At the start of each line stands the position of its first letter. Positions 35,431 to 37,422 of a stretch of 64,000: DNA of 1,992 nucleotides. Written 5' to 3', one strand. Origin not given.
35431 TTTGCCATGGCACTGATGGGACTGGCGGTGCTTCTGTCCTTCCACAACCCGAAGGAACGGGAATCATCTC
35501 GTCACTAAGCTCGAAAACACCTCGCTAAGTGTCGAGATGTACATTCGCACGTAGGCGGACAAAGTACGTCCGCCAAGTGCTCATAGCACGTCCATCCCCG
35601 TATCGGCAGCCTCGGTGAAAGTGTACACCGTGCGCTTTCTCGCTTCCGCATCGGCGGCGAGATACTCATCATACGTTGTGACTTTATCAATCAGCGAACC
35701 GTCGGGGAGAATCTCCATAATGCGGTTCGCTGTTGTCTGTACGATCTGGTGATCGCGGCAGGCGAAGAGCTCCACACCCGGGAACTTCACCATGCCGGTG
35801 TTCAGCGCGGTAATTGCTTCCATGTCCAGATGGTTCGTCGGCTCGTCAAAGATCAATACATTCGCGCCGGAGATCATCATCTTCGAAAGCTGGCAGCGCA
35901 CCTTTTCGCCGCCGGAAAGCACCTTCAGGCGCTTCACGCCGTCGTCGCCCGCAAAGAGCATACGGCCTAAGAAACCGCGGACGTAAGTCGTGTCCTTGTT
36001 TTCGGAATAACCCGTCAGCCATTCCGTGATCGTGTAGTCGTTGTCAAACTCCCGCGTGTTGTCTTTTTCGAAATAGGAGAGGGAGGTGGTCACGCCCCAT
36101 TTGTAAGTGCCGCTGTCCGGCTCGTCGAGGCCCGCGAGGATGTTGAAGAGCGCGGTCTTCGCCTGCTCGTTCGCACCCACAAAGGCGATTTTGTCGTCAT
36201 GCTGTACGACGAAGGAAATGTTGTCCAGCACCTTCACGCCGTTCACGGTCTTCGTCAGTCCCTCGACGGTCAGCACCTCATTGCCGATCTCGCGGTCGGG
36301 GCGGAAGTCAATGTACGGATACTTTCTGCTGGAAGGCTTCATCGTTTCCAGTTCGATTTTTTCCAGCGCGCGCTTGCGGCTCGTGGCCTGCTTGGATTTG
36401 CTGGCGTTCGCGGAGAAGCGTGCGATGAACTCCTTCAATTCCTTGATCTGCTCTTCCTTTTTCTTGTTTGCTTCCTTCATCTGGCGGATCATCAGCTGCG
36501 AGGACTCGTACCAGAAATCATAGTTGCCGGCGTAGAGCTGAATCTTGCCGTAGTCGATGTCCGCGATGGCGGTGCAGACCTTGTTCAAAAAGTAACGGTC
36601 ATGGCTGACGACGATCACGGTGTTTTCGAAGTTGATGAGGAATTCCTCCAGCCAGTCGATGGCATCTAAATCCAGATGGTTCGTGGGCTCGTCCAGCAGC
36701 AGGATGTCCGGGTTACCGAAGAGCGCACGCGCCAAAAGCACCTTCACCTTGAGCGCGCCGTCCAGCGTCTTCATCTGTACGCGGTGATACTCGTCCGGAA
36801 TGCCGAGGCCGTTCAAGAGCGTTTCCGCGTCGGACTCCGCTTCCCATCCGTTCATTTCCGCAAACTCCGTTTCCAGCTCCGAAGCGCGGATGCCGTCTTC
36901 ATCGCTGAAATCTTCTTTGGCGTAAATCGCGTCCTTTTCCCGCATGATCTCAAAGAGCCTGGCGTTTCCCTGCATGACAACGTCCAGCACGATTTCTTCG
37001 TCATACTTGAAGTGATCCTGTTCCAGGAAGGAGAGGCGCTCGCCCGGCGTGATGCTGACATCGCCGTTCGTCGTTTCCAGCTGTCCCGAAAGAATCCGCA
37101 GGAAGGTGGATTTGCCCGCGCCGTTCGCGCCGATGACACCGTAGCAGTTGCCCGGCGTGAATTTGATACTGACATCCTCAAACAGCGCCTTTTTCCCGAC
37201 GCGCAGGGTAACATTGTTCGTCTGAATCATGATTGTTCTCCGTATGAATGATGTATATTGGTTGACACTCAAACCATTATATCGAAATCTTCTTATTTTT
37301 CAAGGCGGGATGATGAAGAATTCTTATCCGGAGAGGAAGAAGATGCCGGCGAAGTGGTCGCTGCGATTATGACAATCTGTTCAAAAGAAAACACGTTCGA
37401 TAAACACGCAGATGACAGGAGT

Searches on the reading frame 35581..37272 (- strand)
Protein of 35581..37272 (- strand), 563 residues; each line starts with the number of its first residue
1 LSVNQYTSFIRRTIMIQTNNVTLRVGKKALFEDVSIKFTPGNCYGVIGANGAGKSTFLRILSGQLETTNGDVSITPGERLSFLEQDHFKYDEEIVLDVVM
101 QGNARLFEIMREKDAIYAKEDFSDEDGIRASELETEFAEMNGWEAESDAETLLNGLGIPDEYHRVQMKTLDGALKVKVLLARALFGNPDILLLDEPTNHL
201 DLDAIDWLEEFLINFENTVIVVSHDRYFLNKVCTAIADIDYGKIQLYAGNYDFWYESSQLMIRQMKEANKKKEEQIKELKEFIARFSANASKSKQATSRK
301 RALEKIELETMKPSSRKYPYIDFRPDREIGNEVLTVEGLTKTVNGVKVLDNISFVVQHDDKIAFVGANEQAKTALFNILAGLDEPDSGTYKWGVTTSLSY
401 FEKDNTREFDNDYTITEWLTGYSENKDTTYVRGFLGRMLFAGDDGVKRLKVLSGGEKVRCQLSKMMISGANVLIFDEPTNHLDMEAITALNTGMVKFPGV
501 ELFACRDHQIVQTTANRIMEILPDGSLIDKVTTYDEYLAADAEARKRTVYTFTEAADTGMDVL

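Call 82: search_protein_families(library=pfam, proteins=[window:35581-37272:-])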
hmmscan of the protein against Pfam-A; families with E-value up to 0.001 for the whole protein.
window:35581-37272:- (563 aa): 4 families
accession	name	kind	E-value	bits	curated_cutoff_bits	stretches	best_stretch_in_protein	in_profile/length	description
PF00005.33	ABC_tran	-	3.6e-39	134.9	25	2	32-198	2-137/137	ABC transporter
PF12848.13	ABC_tran_Xtn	-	7.8e-21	74.4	25.9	1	238-323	2-85/85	ABC transporter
PF13304.12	AAA_21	-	4.3e-14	53.7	27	2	44-149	2-116/304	AAA domain, putative AbiEii toxin, Type IV TA system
PF02463.25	SMC_N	-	0.00011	22.2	40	0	32-58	16-41/220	RecF/RecN/SMC N terminal domain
